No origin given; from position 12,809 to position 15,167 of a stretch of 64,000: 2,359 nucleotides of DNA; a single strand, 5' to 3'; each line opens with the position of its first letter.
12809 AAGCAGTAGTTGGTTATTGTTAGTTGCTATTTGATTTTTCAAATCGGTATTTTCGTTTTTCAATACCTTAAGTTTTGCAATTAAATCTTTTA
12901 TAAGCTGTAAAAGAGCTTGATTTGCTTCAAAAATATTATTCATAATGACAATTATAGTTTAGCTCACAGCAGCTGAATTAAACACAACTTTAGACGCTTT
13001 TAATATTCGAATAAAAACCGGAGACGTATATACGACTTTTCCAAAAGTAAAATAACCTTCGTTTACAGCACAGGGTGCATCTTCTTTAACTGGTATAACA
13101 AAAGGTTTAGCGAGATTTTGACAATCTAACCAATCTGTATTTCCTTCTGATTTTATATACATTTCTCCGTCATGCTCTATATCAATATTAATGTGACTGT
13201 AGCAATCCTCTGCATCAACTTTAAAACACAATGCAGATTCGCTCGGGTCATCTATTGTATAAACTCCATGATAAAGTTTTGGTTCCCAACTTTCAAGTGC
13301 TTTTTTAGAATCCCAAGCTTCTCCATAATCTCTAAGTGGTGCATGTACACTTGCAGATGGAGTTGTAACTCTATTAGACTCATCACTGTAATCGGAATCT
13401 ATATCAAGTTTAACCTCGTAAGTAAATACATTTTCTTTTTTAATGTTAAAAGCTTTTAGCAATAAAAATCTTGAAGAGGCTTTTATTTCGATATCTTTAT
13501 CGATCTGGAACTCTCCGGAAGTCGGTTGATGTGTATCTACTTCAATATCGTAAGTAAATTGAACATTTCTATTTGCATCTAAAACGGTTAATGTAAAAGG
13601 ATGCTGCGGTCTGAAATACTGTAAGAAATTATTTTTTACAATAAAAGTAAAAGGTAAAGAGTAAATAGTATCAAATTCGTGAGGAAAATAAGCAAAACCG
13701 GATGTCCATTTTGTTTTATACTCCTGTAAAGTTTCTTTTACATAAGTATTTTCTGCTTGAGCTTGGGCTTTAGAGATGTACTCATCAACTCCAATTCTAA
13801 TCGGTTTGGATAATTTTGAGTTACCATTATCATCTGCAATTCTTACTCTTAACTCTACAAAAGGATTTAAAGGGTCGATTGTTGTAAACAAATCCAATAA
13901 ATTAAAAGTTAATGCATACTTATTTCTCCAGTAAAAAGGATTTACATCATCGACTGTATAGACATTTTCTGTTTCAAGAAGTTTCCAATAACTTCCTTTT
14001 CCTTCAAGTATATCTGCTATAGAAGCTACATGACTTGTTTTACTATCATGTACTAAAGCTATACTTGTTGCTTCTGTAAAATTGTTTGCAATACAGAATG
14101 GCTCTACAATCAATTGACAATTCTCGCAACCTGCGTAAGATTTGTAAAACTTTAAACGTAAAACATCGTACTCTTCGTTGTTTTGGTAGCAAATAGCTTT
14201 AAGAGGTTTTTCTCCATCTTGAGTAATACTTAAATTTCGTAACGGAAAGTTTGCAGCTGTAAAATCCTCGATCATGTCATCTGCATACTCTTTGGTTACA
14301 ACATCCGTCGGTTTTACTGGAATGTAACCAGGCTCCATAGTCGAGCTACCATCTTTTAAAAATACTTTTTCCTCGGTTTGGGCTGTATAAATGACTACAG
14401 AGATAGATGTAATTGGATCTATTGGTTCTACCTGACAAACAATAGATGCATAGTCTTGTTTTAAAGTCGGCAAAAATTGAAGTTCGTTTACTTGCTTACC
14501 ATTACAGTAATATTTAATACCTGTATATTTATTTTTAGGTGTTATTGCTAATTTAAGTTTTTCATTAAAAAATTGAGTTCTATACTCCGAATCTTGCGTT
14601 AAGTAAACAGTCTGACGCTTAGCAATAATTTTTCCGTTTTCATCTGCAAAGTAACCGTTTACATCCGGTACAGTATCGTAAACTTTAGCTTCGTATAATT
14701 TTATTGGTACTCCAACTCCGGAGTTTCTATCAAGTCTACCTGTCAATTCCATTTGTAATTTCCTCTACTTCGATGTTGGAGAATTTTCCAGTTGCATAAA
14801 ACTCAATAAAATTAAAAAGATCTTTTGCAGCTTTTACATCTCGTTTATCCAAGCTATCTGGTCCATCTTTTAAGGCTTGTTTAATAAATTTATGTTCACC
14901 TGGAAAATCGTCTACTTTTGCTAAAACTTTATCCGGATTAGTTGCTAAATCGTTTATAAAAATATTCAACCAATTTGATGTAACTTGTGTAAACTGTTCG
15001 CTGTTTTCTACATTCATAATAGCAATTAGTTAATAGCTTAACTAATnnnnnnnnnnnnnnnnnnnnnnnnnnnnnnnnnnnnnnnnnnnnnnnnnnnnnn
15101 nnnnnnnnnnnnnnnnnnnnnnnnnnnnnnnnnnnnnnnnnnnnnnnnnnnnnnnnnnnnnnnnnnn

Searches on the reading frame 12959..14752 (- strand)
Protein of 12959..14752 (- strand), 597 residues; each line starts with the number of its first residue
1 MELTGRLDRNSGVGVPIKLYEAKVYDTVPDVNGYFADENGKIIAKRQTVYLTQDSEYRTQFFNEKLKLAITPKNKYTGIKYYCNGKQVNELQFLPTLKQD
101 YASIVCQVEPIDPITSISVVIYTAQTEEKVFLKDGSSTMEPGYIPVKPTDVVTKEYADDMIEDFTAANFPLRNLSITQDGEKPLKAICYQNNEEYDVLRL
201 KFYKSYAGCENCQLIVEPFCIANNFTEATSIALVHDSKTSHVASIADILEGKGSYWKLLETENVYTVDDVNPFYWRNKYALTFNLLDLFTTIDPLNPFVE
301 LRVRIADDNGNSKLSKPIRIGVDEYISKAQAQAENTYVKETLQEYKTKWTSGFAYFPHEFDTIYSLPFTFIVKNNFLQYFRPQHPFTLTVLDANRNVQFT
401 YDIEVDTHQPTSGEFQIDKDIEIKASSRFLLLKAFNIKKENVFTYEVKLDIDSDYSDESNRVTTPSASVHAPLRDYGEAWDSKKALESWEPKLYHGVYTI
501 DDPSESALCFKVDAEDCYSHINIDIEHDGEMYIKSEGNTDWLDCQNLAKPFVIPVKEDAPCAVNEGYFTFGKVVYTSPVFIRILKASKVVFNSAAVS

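Call 4: search_protein_families(library=phrogs, proteins=[window:12959-14752:-], max_evalue=0.01)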
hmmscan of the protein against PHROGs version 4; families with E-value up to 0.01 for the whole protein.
window:12959-14752:- (597 aa): 0 families

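Call 12: search_protein_families(library=pfam, proteins=[window:12959-14749:-], max_evalue=0.01)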
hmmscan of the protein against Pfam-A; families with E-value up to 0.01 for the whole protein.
window:12959-14749:- (596 aa): 0 families

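Call 75: search_solved_structures(query=window:12959-14749:-, max_evalue=1)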
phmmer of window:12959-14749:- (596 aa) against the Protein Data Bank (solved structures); distinct sequences matched with E-value up to 1: 1.
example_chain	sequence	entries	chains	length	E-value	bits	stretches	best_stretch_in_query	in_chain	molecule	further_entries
5e7l_A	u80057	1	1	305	0.9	11.1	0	130-209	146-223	Contactin-2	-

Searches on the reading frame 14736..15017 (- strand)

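Call 4: search_protein_families(library=phrogs, proteins=[window:14736-15017:-], max_evalue=0.01)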
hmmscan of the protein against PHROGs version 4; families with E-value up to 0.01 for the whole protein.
window:14736-15017:- (93 aa): 0 families

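Call 53: search_protein_families(library=pfam, proteins=[window:14736-15014:-], max_evalue=1)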
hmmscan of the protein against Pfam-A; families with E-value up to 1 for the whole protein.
window:14736-15014:- (92 aa): 1 family
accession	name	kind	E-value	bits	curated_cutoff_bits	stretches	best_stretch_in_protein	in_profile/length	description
PF18575.6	HAMP_N3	-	0.19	11.7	25.7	0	33-48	20-35/43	HAMP N-terminal domain 3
